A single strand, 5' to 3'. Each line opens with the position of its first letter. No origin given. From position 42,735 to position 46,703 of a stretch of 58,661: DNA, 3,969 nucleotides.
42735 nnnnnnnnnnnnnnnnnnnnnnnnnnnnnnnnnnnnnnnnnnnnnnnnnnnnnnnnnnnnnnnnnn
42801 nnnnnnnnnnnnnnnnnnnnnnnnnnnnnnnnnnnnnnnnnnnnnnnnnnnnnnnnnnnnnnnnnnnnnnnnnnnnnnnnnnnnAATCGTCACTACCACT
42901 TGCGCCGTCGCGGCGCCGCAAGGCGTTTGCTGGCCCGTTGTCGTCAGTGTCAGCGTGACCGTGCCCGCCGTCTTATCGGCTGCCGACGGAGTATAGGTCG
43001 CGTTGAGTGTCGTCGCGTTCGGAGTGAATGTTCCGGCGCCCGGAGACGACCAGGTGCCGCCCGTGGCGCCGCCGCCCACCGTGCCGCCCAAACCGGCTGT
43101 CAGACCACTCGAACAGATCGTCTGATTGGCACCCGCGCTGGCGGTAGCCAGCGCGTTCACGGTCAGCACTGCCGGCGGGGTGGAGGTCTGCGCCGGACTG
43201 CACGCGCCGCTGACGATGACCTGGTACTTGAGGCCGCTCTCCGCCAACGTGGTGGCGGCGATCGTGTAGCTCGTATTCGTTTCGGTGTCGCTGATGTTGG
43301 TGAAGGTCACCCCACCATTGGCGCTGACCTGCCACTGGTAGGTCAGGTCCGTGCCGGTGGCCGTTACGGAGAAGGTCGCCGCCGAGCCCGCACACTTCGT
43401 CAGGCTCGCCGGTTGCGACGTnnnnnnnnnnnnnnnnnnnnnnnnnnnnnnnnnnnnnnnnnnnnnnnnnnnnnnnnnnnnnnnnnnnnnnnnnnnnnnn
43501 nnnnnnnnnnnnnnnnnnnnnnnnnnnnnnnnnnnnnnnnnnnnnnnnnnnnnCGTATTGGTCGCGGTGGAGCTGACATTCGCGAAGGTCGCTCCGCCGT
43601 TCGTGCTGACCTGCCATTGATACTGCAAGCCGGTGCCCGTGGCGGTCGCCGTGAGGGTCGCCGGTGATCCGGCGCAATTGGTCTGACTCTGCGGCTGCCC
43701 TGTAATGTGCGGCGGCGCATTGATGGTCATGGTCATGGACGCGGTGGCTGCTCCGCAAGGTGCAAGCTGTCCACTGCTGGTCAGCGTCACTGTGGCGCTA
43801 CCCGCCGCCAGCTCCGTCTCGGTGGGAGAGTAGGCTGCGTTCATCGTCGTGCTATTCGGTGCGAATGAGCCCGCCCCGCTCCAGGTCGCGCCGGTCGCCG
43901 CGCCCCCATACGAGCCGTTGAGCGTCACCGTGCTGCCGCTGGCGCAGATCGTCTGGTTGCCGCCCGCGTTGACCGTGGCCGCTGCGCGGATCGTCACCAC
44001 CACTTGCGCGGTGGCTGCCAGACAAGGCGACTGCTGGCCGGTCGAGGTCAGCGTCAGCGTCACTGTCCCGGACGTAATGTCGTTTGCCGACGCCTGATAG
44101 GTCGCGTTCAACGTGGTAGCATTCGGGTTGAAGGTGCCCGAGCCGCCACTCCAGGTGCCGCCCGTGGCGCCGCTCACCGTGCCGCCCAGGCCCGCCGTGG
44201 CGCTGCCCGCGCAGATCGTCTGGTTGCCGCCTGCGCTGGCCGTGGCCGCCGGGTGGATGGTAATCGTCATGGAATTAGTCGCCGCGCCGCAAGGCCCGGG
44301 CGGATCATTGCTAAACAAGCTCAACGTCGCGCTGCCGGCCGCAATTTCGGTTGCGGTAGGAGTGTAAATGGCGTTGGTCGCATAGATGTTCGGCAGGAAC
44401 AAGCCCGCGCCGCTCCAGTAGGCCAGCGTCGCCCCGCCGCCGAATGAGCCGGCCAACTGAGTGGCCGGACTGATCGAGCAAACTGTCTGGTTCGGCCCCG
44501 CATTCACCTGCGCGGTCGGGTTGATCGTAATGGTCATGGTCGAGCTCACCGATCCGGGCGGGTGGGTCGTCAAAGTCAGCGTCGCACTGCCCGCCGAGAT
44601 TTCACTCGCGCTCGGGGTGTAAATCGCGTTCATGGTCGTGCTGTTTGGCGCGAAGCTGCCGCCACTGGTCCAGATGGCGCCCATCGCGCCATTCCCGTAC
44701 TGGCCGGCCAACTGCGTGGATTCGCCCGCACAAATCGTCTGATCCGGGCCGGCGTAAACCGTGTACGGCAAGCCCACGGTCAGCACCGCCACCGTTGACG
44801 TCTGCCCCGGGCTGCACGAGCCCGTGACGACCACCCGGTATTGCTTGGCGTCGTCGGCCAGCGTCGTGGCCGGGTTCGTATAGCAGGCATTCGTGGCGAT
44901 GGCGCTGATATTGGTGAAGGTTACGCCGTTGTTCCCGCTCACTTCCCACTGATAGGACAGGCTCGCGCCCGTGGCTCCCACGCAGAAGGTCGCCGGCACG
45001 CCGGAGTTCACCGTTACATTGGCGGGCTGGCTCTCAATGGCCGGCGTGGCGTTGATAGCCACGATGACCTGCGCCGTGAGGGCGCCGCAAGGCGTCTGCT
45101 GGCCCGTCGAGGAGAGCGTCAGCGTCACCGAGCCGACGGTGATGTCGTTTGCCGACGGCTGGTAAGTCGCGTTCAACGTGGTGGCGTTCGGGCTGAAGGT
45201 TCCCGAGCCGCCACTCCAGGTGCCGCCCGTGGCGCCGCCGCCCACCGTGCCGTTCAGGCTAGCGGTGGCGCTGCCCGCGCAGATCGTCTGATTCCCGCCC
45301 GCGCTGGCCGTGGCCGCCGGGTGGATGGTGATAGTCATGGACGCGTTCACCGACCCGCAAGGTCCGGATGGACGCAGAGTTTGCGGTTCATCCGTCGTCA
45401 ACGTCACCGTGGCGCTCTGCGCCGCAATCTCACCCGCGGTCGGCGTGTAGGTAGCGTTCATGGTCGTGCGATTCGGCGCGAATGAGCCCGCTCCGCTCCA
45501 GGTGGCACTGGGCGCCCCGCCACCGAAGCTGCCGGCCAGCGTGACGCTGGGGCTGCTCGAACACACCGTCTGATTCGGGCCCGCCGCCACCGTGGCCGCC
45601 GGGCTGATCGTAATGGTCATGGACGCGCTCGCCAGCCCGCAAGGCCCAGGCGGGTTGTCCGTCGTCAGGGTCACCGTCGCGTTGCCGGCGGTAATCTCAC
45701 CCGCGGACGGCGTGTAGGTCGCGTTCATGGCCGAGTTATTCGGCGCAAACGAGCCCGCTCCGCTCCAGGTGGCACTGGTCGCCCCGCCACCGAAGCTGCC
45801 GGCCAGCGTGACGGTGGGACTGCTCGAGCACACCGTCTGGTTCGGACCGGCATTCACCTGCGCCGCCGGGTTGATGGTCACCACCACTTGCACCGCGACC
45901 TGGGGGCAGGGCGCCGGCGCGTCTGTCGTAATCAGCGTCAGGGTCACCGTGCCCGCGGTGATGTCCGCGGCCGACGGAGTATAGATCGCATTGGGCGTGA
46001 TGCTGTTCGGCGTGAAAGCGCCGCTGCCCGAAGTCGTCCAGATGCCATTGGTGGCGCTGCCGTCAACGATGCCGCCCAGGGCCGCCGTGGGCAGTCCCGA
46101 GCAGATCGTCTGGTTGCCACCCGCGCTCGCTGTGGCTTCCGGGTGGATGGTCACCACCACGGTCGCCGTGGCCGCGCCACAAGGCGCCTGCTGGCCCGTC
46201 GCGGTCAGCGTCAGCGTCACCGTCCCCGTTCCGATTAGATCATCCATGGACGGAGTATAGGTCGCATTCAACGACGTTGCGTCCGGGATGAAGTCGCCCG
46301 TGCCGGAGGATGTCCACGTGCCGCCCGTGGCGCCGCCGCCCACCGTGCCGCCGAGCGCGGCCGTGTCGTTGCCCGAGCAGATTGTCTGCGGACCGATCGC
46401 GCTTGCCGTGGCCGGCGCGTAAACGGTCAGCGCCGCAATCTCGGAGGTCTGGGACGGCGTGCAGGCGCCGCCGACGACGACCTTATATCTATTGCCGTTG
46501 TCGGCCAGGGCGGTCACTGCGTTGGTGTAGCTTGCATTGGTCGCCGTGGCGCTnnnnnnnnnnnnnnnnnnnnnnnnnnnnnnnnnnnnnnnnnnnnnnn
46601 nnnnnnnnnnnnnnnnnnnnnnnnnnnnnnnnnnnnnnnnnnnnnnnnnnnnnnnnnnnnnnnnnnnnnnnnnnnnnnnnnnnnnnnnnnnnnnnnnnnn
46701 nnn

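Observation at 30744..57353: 8869-aa secreted protein with a three-fold super-repeat architecture mixing eukaryote-like Ig modules, PATR, MBG, PA14 and unassigned domains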

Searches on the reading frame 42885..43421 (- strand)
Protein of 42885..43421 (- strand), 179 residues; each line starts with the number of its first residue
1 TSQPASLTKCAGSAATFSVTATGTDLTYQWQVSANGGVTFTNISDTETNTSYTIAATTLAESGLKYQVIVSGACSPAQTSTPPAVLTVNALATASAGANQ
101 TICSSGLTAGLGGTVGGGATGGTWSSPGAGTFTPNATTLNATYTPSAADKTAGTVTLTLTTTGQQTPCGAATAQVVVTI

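Call 81: find_related_loci(query=window:42885-43421:-, collection=genome_contigs, flank=5000)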
Query window:42885-43421:- (179 aa) in genome_contigs; peptide patterns used: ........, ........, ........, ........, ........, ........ (x = any residue, [..] = any of these).
595 stretches matched a pattern (row limit reached: there are more); 184 encode a relative of the query (tblastn E <= 1e-3); the best 80 are kept; 79 distinct loci.
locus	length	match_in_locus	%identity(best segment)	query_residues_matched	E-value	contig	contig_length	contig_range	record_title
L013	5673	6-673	44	49-179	8e-24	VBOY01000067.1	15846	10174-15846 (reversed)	MAG: Candidatus Eisenbacteria bacterium isolate WS_8 14_1009_16_40cm_scaffold_33128, whole genome shotgun sequence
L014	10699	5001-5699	43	10-179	1e-23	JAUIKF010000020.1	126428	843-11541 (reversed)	MAG: Bacteroidia bacterium isolate Co_bin.347 NODE_1471_length_126428_cov_6.283877, whole genome shotgun sequence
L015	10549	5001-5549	58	84-179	1e-23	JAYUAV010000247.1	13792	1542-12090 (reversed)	MAG: Verrucomicrobiota bacterium isolate GFS_6609 GFS_6609_246, whole genome shotgun sequence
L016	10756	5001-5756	38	5-179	2e-23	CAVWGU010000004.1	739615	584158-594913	MAG: uncultured Chitinophagaceae bacterium isolate MFD04651.bin.1.106 genome assembly, contig: contig_26342, whole genom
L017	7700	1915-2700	61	76-179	6e-23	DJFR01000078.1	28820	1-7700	MAG TPA_asm: Flammeovirgaceae bacterium UBA5867 UBA5867_contig_15282, whole genome shotgun sequence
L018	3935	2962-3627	41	47-179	8e-23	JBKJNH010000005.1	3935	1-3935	MAG: Candidatus Eisenbacteria bacterium isolate ant_bin.365 S1Ck117_1287434_flag_1_multi_9.0000_len_3935, whole genome s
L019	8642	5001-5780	46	29-179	1e-22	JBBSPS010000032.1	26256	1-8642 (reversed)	MAG: Bacteroidia bacterium isolate LS6_sbin.61 LS6_sbin.61_K_81872_L_26256_cov_9.9807, whole genome shotgun sequence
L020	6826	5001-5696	54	36-179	1e-22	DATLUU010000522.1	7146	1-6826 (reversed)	MAG TPA_asm: Verrucomicrobiia bacterium isolate SMAG_U13174 k141_637989, whole genome shotgun sequence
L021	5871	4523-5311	42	5-171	2e-22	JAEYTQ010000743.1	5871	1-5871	MAG: Proteobacteria bacterium isolate OH_CBlB_138 k127_789544, whole genome shotgun sequence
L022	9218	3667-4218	45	49-179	3e-22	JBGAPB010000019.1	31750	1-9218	MAG: Blastocatellia bacterium isolate MAG_AAO_H10.7 AAOH10-7_opera_contig_4840, whole genome shotgun sequence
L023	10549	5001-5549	57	64-179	9e-22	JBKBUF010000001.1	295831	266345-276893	MAG: Cytophagaceae bacterium isolate 21I_069.bin.21 NODE_40_length_295831_cov_6.638031, whole genome shotgun sequence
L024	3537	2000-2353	48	56-175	1e-21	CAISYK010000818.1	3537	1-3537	MAG: uncultured Bacteroidetes bacterium isolate Kiruna_bin-08168 genome assembly, contig: bin-08168:0818/1288, whole gen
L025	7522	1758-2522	44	8-179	1e-25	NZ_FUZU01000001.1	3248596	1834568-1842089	Ohtaekwangia koreensis strain DSM 25262, whole genome shotgun sequence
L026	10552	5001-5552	52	85-179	3e-21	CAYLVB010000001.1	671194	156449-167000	MAG TPA_asm: uncultured Flavobacteriaceae bacterium isolate binchicken_co174_12 genome assembly, contig: NODE_3_length_6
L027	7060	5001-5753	39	8-179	3e-21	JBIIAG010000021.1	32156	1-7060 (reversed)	MAG: Crocinitomicaceae bacterium isolate ME2000-05-11D8pf_3300042483_group1_bin132 Rohwer_bin715_scaffold_374_c1, whole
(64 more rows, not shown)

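Call 93: search_protein_families(library=phrogs, proteins=[window:42885-43421:-], max_evalue=0.01)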
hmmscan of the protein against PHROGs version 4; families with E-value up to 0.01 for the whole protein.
window:42885-43421:- (179 aa): 1 family
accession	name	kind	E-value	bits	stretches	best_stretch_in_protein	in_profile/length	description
phrog_613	-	head and packaging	0.00016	22.5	1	3-88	111-215/218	head protein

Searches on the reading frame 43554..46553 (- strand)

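Call 6: search_protein_families(library=pfam, proteins=[window:43554-46553:-], max_evalue=0.01)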
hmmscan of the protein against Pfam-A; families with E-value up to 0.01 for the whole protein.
window:43554-46553:- (1000 aa): 3 families
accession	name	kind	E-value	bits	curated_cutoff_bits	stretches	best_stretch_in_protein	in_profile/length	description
PF13927.12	Ig_3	-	0.00033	21.5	30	0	947-983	1-38/78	Immunoglobulin domain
PF05506.17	PLipase_C_C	-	0.0012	20.2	24.4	0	463-546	6-73/80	Bacterial phospholipase C, C-terminal domain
PF19081.6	Ig_7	-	0.0094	16.7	27.3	1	955-998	8-51/84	Ig-like domain CHU_C associated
